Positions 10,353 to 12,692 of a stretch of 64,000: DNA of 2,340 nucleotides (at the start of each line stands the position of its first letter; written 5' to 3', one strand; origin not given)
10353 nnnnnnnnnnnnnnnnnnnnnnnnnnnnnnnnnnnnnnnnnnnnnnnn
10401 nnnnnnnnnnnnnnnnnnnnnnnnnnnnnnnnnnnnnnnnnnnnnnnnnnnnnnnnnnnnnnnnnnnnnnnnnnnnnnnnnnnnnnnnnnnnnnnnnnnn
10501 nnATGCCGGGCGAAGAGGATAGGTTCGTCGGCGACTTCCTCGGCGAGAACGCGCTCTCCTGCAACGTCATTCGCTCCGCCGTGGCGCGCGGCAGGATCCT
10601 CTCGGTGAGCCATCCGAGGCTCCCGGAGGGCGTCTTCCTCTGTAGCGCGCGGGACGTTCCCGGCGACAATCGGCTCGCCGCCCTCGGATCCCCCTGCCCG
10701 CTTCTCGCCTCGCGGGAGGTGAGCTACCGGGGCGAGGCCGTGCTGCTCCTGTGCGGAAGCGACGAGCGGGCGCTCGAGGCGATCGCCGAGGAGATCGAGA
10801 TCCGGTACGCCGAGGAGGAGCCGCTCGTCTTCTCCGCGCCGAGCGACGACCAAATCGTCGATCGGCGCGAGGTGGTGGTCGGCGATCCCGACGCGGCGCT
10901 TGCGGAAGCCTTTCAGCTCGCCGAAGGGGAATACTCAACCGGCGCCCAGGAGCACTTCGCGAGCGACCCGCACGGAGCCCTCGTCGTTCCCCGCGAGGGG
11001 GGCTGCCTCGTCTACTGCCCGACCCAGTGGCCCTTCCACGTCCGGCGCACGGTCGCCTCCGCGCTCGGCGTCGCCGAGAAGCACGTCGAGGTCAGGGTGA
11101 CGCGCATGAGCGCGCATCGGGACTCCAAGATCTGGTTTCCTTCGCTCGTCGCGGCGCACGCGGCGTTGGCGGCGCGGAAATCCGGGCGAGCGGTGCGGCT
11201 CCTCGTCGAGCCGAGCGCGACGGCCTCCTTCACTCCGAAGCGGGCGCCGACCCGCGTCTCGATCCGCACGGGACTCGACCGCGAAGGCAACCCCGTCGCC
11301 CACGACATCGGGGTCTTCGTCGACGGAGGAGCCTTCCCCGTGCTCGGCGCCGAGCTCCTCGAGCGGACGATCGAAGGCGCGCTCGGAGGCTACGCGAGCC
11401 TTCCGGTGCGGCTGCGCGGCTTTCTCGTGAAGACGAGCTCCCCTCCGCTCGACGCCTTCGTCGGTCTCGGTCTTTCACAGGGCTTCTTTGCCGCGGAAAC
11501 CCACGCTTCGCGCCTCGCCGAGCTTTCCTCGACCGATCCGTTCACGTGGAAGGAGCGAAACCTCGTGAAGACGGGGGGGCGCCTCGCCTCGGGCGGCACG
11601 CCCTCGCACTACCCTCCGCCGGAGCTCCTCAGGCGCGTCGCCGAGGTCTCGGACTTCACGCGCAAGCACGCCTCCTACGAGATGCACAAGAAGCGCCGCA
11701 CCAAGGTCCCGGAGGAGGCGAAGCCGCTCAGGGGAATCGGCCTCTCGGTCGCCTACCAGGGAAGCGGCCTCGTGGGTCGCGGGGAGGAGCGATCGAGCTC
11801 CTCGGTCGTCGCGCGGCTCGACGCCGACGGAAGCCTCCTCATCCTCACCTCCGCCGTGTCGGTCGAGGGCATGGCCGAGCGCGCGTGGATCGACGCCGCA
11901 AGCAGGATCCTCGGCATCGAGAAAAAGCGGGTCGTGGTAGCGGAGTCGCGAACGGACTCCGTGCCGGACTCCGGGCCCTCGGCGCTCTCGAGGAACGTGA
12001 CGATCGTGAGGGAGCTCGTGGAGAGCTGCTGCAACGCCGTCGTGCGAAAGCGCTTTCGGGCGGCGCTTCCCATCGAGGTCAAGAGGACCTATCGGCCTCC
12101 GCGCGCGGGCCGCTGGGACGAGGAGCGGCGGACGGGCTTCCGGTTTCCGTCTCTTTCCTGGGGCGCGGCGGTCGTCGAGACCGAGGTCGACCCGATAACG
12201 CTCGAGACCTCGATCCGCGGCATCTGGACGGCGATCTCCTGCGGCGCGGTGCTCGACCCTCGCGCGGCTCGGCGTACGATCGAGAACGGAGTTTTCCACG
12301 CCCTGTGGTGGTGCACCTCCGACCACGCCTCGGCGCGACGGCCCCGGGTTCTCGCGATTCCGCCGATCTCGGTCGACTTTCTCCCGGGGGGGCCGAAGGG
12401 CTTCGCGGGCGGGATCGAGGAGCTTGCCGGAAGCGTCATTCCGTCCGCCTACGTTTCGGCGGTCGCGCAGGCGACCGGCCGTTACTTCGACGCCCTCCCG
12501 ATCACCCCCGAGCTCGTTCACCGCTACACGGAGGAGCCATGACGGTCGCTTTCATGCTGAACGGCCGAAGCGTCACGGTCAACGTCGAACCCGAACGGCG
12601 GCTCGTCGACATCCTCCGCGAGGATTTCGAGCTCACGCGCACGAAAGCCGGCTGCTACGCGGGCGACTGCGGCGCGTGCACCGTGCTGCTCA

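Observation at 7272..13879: A NusG-paralog-headed operon couples amino-sugar nucleotide enzymes to a divergent molybdenum hydroxylase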

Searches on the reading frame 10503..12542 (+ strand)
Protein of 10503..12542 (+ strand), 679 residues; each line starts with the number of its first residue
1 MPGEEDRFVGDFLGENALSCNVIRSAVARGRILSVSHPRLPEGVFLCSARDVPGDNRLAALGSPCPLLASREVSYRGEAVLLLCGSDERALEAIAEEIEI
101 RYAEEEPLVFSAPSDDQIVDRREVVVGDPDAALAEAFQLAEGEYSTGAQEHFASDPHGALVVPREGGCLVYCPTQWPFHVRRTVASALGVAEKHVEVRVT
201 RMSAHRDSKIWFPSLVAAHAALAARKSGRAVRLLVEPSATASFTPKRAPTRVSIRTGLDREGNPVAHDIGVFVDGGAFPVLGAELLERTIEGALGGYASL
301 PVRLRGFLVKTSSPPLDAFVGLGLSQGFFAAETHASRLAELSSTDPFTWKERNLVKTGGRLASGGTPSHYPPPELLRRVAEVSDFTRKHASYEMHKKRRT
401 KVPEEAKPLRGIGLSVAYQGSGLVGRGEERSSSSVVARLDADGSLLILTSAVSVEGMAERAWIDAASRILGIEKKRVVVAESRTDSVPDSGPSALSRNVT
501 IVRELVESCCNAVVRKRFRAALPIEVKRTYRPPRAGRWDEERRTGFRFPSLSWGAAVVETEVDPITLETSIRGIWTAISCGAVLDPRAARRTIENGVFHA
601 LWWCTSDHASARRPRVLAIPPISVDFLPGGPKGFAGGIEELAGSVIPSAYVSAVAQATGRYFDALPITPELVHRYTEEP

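Call 9: search_protein_families(library=pfam, proteins=[window:10503-12542:+], max_evalue=0.01)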
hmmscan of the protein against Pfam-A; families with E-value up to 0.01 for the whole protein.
window:10503-12542:+ (679 aa): 3 families
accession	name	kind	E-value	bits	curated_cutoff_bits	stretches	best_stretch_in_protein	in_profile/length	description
PF02738.23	MoCoBD_1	-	1.5e-42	145.9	27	1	123-354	12-244/244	Molybdopterin cofactor-binding domain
PF20256.3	MoCoBD_2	-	1.4e-24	87.5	27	2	388-518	4-133/283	Molybdopterin cofactor-binding domain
PF01315.27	Ald_Xan_dh_C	-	2.6e-06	28.2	31.3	1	8-105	6-109/110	Aldehyde oxidase and xanthine dehydrogenase, a/b hammerhead domain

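Call 14: search_protein_families(library=ncbifam, proteins=[window:10503-12542:+], max_evalue=0.001)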
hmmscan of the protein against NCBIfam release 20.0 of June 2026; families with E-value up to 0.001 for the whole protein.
window:10503-12542:+ (679 aa): 12 families
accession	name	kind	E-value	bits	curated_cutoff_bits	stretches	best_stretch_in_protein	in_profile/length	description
TIGR03196.1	pucD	equivalog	2.4e-58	198.2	783.65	1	8-516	22-541/763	xanthine dehydrogenase subunit D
TIGR03311.1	Se_dep_XDH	equivalog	2.1e-43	148.5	830.45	1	7-506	180-667/848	selenium-dependent xanthine dehydrogenase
TIGR02965.1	xanthine_xdhB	equivalog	4.7e-42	144.1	849.5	1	16-500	29-515/758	xanthine dehydrogenase molybdopterin binding subunit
TIGR03194.1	4hydrxCoA_A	equivalog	7.3e-37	127.2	994.55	2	7-499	15-511/746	4-hydroxybenzoyl-CoA reductase subunit alpha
NF045668.1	pterin_aldehy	equivalog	9.6e-33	113.3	1100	1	13-515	202-716/905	molybdopterin-dependent aldehyde oxidoreductase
NF043082.1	XdhA_XDHase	equivalog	1.9e-27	95.8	780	1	7-514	19-542/758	xanthine dehydrogenase subunit XdhA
TIGR02969.1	mam_aldehyde_ox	subfamily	2.5e-25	88.2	1912.3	1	66-517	653-1101/1330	aldehyde oxidase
NF007426.0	PRK09970.1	equivalog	2.4e-24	85.4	916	1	7-518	24-549/761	xanthine dehydrogenase molybdenum-binding subunit XdhA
NF041018.1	glyceraldDH_alpha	equivalog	1.8e-21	76.3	790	1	68-520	95-546/741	glyceraldehyde dehydrogenase subunit alpha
NF041671.1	peri_hyde_PaoC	equivalog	6.4e-18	64.5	1180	1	17-480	48-497/735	aldehyde oxidoreductase molybdenum-binding subunit PaoC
NF040766.1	CODH_aero_grp5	exception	5.1e-13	48.1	950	1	68-519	96-555/785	aerobic carbon-monoxide dehydrogenase large subunit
TIGR03313.1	Se_sel_red_Mo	hypoth_equivalog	1.2e-06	26.5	1101.9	1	125-361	360-594/951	molybdopterin-dependent oxidoreductase Mo/Fe-S-binding subunit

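Call 15: find_homologous_proteins(query=window:10503-12542:+)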
Query window:10503-12542:+ (679 aa): 90 proteins with E <= 0.001 among 8000 candidates.
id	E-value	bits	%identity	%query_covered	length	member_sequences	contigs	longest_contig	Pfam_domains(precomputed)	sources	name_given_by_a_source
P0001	0.0e+0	1514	100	100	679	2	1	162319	PF02738.24,PF20256.4,PF01315.28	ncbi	-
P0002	1.6e-257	875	57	100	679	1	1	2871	PF02738.24,PF20256.4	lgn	-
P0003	2.4e-256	871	59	100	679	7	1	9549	PF02738.24,PF20256.4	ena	-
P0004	1.5e-251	855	57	100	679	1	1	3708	PF02738.24,PF20256.4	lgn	-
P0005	2.8e-251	854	56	100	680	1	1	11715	PF02738.24,PF20256.4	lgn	-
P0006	2.6e-250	851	56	100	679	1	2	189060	PF02738.24,PF20256.4,PF01315.28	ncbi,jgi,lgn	-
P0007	2.7e-250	851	57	100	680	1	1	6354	PF02738.24,PF20256.4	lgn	-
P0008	1.7e-248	845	57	100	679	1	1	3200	PF02738.24,PF20256.4,PF01315.28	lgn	-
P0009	4.1e-247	840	57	100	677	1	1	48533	PF02738.24,PF20256.4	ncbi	-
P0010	5.8e-243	826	54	100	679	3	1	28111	PF02738.24,PF20256.4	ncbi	-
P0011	8.6e-243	826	57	97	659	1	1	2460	PF02738.24,PF20256.4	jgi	-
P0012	5.4e-233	793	54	100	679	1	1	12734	PF02738.24,PF20256.4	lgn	-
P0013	1.4e-185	637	45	99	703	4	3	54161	PF02738.24,PF20256.4,PF01315.28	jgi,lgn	jgi:CO/xanthine dehydrogenase Mo-binding subunit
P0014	1.5e-182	627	46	98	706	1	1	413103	PF02738.24,PF20256.4,PF01315.28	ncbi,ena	-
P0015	2.5e-170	586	43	99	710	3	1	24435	PF02738.24,PF20256.4,PF01315.28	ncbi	-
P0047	2.5e-101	358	33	98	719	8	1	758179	PF02738.24,PF20256.4,PF01315.28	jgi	jgi:CO/xanthine dehydrogenase Mo-binding subunit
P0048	2.3e-87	312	33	99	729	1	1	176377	PF02738.24,PF20256.4,PF01315.28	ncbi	-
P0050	4.2e-79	285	34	89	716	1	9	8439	PF02738.24,PF20256.4,PF01315.28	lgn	-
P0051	1.5e-67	247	32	98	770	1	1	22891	PF02738.24,PF20256.4,PF01315.28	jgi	-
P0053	8.9e-60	221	28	98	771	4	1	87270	PF02738.24,PF20256.4,PF01315.28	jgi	jgi:CO/xanthine dehydrogenase Mo-binding subunit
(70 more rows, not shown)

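Call 18: search_solved_structures(query=window:10503-12542:+, show_alignments=2, max_evalue=0.00001)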
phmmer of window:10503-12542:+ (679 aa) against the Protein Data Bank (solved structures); distinct sequences matched with E-value up to 0.00001: 34.
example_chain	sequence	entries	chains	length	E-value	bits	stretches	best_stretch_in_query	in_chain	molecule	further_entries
2w55_B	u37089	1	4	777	4e-37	131.3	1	41-512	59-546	XANTHINE DEHYDROGENASE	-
1jro_B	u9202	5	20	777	4.7e-37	131.1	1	41-512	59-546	xanthine dehydrogenase, chain B | XANTHINE DEHYDROGENASE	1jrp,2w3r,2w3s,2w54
3zyv_A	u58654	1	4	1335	7e-33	117.3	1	22-519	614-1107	AOX3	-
2e1q_A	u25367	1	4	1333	1.6e-31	112.8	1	15-516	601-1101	Xanthine dehydrogenase/oxidase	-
1wyg_A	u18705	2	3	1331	5.2e-31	111.1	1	15-516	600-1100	Xanthine dehydrogenase/oxidase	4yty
4yrw_A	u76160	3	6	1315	8.9e-31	110.3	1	15-516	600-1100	Xanthine dehydrogenase/oxidase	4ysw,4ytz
2e3t_A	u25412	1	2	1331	9.2e-31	110.3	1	15-516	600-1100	Xanthine dehydrogenase/oxidase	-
6ac4_A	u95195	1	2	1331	9.2e-31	110.3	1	15-516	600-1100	Xanthine dehydrogenase/oxidase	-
3an1_A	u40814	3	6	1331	9.2e-31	110.3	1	15-516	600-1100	Xanthine dehydrogenase/oxidase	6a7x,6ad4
6adj_A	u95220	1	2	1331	9.2e-31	110.3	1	15-516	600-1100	Xanthine dehydrogenase/oxidase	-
6abu_A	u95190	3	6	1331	9.2e-31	110.3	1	15-516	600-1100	Xanthine dehydrogenase/oxidase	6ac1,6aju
2ckj_A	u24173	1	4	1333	1.1e-30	110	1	15-516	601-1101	XANTHINE OXIDOREDUCTASE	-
3sr6_C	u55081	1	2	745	2.6e-28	102.2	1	15-516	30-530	Xanthine dehydrogenase/oxidase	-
3etr_C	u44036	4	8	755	2.8e-28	102.1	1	15-516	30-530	Xanthine dehydrogenase/oxidase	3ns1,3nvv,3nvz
3nrz_C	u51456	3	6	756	2.8e-28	102.1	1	15-516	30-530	Xanthine dehydrogenase/oxidase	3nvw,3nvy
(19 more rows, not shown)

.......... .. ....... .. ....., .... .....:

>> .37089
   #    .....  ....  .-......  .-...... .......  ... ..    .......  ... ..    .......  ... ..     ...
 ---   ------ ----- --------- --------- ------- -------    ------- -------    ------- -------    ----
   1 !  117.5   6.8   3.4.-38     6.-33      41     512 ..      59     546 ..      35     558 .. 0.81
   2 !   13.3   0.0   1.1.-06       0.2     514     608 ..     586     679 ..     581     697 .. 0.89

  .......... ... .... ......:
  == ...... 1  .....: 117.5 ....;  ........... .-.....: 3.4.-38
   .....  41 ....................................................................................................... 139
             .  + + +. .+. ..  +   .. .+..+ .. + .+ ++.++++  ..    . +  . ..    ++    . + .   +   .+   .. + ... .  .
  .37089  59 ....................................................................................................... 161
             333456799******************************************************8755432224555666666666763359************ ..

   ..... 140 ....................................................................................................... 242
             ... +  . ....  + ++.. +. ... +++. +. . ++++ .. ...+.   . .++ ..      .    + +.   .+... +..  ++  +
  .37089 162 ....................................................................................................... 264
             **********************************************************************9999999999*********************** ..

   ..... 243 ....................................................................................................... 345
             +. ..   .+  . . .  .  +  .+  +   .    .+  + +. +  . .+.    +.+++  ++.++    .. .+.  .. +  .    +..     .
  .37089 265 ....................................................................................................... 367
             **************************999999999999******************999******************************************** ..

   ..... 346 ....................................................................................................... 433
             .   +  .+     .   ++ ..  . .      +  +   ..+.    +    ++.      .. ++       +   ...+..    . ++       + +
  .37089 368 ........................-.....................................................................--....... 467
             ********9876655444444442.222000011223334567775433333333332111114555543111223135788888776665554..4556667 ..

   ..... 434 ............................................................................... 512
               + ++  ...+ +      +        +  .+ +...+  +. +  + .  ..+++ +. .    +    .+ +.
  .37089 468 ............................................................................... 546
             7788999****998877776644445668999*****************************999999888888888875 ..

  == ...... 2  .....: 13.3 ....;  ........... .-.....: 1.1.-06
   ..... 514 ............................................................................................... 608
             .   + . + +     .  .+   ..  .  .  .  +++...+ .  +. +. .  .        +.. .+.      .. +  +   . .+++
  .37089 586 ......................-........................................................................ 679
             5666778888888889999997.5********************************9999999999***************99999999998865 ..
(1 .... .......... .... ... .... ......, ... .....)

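Call 22: find_encoding_contigs(protein=P0001, flank=10000, max_places=3)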
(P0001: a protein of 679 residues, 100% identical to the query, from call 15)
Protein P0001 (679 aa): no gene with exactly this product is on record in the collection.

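Call 23: find_related_loci(query=A2, collection=genome_contigs, flank=10000)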
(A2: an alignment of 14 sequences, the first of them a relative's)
Query A2 (679 aa) in genome_contigs; peptide patterns used: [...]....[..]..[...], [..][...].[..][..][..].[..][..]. (x = any residue, [..] = any of these).
259 stretches matched a pattern; 247 encode a relative of the query (tblastn E <= 1e-3); the best 80 are kept; 80 distinct loci.
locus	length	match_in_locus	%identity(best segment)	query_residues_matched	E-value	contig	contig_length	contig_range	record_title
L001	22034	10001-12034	56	1-678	0e+0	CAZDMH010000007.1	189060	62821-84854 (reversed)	MAG TPA_asm: uncultured Spirochaetales bacterium isolate binchicken_co151_533 genome assembly, contig: NODE_33_length_18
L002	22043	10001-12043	46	8-673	0e+0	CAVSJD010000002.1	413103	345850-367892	MAG: uncultured Spirochaetota bacterium isolate MFD01721.bin.2.19 genome assembly, contig: contig_10917, whole genome sh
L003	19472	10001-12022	57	1-678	0e+0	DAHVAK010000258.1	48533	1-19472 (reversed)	MAG TPA_asm: Spirochaetales bacterium isolate clean1700 k141_195069, whole genome shotgun sequence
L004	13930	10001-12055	40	8-677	2e-158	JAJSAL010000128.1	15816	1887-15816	MAG: Spirochaetes bacterium isolate Dive96_bin4.94 k141_2912448, whole genome shotgun sequence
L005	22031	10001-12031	38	7-668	1e-156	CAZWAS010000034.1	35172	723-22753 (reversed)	MAG TPA_asm: uncultured Spirochaetales bacterium isolate binchicken_co135_55 genome assembly, contig: NODE_2335_length_3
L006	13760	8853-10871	41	7-667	3e-152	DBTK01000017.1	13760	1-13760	MAG TPA_asm: Spirochaetaceae bacterium UBA1318 UBA1318_contig_48369, whole genome shotgun sequence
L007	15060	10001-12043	40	8-677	3e-151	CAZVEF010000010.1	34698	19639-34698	MAG TPA_asm: uncultured Spirochaetaceae bacterium isolate SRP252850_co1_60 genome assembly, contig: NODE_2006_length_346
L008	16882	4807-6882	41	3-678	5e-151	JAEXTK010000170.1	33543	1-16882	MAG: Spirochaetes bacterium isolate OH_HBrB_349 k127_279294, whole genome shotgun sequence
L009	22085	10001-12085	41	1-678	8e-151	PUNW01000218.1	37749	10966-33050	MAG: Spirochaetaceae bacterium isolate B1Sed10_166 B1-Sed10-C757, whole genome shotgun sequence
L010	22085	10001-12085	42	1-678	1e-149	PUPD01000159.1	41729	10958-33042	MAG: Spirochaetaceae bacterium isolate B1Sed10_113R1 B1-Sed10-C593, whole genome shotgun sequence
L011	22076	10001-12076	41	3-678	4e-149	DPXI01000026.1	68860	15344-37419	MAG TPA_asm: Treponema sp. isolate UBA12037 contig_340, whole genome shotgun sequence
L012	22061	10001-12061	39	8-678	2e-146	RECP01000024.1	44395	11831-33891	MAG: Spirochaetaceae bacterium isolate DLM2.Bin48 NODE_752_length_44395_cov_10.9012, whole genome shotgun sequence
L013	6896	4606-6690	40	7-677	1e-145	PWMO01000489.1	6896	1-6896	MAG: Spirochaetaceae bacterium isolate CSSed10_280R1 CS-Sed10-C34316, whole genome shotgun sequence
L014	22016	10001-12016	40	9-667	3e-142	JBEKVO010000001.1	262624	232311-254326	MAG: Rectinemataceae bacterium isolate SPRUCE 606 SPRUCE_606_1, whole genome shotgun sequence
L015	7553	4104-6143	40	8-667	5e-142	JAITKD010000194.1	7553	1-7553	MAG: Spirochaetaceae bacterium isolate Pcl387_bin37 k119_699972, whole genome shotgun sequence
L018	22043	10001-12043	39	8-672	1e-138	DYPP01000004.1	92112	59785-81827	MAG TPA_asm: Treponema denticola isolate SulCav_GS09_5_63_49 SulCav_GS09_5_126_length_92112_cov_24_174685, whole genome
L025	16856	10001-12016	39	9-667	6e-137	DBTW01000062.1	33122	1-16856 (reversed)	MAG TPA_asm: Spirochaetaceae bacterium UBA1306 UBA1306_contig_12922, whole genome shotgun sequence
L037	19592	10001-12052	38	8-669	5e-133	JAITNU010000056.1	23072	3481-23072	MAG: Treponema sp. isolate Po218_bin31 k119_2983803, whole genome shotgun sequence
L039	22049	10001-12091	37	8-679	8e-133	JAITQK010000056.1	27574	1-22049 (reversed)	MAG: Treponema sp. isolate Pq454_bin73 k119_3361675, whole genome shotgun sequence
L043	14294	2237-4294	37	8-667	7e-131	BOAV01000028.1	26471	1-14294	Spirochaetia bacterium PG1894_110 DNA, sequence028, whole genome shotgun sequence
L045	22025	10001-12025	37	8-668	7e-138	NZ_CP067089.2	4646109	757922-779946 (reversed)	Breznakiella homolactica strain RmG30 chromosome, complete genome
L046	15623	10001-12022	37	11-674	6e-129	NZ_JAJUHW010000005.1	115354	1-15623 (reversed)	MAG: Gracilinema caldarium isolate bin74 k141_14892_length_115354_cov_21.3936, whole genome shotgun sequence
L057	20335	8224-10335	36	8-670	2e-126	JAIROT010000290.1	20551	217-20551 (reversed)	MAG: Treponema sp. isolate Cd354_bin93 k119_2202742, whole genome shotgun sequence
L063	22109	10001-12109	36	8-668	3e-126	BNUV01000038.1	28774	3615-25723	Spirochaetia bacterium MS499-28 DNA, sequence038, whole genome shotgun sequence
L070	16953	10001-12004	38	8-667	7e-125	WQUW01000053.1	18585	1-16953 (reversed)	MAG: Treponema sp. isolate Emb289P1bin105 Ga0123355_10005491, whole genome shotgun sequence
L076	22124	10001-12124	35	8-674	3e-123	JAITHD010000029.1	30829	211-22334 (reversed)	MAG: Treponema sp. isolate Pc512_bin5 k119_7081, whole genome shotgun sequence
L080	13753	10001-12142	35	8-668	8e-121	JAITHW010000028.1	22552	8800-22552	MAG: Treponema sp. isolate Pc512_bin91 k119_2110494, whole genome shotgun sequence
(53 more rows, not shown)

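Call 38: find_homologous_proteins(query=A1, max_evalue=1e-20)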
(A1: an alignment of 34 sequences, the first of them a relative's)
Query A1 (34 sequences) (679 aa, profile of the alignment): 94 proteins with E <= 1e-20 among 8000 candidates.
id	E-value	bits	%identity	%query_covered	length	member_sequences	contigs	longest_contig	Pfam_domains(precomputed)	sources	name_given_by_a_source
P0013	0.0e+0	1030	45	99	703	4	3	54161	PF02738.24,PF20256.4,PF01315.28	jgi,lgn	jgi:CO/xanthine dehydrogenase Mo-binding subunit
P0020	0.0e+0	1018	42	100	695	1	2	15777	PF02738.24,PF20256.4,PF01315.28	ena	-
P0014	0.0e+0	1015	46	98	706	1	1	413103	PF02738.24,PF20256.4,PF01315.28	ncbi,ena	-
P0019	0.0e+0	1013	41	100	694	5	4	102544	PF02738.24,PF20256.4,PF01315.28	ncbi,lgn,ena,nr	ncbi:MAG TPA: xanthine dehydrogenase [Treponema sp.]|nr:xanthine dehydrogenase [Treponema sp.]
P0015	1.2e-296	1004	43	99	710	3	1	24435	PF02738.24,PF20256.4,PF01315.28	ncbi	-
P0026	1.9e-294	997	39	98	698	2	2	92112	PF02738.24,PF20256.4,PF01315.28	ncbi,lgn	-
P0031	6.6e-293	992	37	97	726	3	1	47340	PF02738.24,PF20256.4,PF01315.28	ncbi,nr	ncbi:MAG: xanthine dehydrogenase family protein molybdopterin-binding subunit [Treponema sp.]|nr:xan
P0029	1.6e-291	987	40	97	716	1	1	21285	PF02738.24,PF20256.4,PF01315.28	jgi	jgi:CO/xanthine dehydrogenase Mo-binding subunit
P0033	3.7e-290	982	37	97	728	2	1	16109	PF02738.24,PF20256.4,PF01315.28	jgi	jgi:CO/xanthine dehydrogenase Mo-binding subunit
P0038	2.0e-288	977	37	98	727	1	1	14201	PF02738.24,PF20256.4,PF01315.28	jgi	jgi:CO/xanthine dehydrogenase Mo-binding subunit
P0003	9.2e-285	965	59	100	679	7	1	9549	PF02738.24,PF20256.4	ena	-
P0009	2.3e-284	963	57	100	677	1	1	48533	PF02738.24,PF20256.4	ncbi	-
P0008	4.6e-284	962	57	100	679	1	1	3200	PF02738.24,PF20256.4,PF01315.28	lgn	-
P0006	9.5e-284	961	56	100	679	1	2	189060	PF02738.24,PF20256.4,PF01315.28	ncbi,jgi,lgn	-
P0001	1.9e-283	960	100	100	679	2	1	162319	PF02738.24,PF20256.4,PF01315.28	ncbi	-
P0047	8.3e-247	839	33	98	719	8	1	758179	PF02738.24,PF20256.4,PF01315.28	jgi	jgi:CO/xanthine dehydrogenase Mo-binding subunit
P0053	5.7e-236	803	28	98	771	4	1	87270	PF02738.24,PF20256.4,PF01315.28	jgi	jgi:CO/xanthine dehydrogenase Mo-binding subunit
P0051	8.7e-231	786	32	98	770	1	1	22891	PF02738.24,PF20256.4,PF01315.28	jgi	-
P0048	3.2e-218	745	33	99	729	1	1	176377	PF02738.24,PF20256.4,PF01315.28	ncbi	-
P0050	5.5e-197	675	34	89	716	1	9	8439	PF02738.24,PF20256.4,PF01315.28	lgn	-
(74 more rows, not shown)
